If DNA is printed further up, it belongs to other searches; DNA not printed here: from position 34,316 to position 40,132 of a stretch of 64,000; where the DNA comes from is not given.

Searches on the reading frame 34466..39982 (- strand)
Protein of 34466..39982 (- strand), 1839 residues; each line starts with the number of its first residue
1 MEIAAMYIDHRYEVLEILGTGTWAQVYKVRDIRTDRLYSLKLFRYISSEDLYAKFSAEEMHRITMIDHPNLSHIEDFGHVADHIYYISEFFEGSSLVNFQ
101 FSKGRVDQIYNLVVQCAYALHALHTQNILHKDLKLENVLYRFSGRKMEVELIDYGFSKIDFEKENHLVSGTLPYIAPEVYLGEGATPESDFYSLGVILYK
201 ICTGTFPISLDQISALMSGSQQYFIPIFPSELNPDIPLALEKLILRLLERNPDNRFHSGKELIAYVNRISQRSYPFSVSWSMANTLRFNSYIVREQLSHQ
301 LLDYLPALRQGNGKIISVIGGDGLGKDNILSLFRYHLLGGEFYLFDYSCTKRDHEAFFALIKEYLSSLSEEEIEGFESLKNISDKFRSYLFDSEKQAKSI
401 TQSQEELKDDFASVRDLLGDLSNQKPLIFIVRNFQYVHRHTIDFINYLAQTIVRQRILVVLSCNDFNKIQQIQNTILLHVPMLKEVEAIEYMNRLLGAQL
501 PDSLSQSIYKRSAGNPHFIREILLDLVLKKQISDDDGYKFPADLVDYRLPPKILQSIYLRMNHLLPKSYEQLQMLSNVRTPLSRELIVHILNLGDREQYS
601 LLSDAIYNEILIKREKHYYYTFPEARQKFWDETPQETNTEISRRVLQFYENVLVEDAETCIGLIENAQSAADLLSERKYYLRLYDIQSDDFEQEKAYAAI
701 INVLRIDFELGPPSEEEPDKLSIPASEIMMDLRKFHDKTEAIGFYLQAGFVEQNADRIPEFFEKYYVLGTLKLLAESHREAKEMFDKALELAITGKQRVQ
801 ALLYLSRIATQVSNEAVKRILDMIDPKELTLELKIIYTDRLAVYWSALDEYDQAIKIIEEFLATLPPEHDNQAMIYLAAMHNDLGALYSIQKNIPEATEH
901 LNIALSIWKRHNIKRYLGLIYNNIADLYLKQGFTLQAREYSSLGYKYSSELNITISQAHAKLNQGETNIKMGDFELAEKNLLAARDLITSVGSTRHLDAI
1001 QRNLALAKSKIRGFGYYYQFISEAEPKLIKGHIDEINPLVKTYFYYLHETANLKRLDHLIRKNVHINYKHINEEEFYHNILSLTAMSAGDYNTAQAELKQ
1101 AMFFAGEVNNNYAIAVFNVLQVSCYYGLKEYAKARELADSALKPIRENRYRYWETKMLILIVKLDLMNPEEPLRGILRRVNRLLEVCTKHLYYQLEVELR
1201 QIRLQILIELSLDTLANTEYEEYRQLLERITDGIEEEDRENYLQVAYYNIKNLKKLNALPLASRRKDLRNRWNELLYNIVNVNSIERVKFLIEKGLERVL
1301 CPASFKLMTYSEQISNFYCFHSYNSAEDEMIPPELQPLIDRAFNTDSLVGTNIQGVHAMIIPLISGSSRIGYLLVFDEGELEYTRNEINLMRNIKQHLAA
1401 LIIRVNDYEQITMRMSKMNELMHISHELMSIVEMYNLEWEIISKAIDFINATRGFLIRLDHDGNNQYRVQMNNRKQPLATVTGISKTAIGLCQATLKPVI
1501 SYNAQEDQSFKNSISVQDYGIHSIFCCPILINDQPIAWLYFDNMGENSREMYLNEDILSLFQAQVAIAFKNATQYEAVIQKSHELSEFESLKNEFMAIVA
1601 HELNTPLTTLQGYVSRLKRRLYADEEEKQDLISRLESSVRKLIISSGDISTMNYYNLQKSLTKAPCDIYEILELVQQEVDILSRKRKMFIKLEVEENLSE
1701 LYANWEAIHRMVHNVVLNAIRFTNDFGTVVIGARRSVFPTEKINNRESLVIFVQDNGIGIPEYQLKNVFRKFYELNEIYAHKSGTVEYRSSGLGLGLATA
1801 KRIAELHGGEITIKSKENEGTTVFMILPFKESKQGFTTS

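Call 69: search_protein_families(library=padloc, proteins=[window:34466-39982:-], max_evalue=1e-8)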
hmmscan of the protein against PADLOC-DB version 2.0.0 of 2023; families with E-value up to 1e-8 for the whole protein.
window:34466-39982:- (1839 aa): 27 families (the best 25 are shown)
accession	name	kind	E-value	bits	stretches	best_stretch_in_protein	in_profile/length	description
PDLC04138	mad6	-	2.1e-47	160.4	1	9-263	50-307/659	mads_6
PDLC04053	PD-T4-6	-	1.6e-43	147.3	1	10-271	9-273/311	-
PDLC04047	PD-T4-6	-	4.9e-43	145.5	1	7-268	7-271/327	-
PDLC04042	PD-T4-6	-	2.4e-41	140.3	1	7-272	6-275/292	-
PDLC04060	PD-T4-6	-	3.1e-39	133.2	1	7-272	5-272/486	-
PDLC04057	PD-T4-6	-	3.8e-38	129.7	1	7-268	5-269/443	-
PDLC04043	PD-T4-6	-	1.4e-37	127.9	1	10-269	15-277/452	-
PDLC04041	PD-T4-6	-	2.6e-34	117.2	1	11-268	29-292/443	-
PDLC04061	PD-T4-6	-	9.5e-34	115.7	1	8-273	14-287/510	-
PDLC04054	PD-T4-6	-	2.6e-33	113.9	1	4-271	4-275/347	-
PDLC04048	PD-T4-6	-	3.1e-32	110.3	1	8-264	8-267/354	-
PDLC04039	PD-T4-6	-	3.7e-31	106.6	1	10-267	14-273/458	-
PDLC04052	PD-T4-6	-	2.1e-29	101.1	1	8-271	7-278/496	-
PDLC03920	MkoA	-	2.6e-28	96.9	1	8-274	7-282/1112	-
PDLC01088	C3a189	-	7.8e-25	85.5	1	17-257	4-249/840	kinase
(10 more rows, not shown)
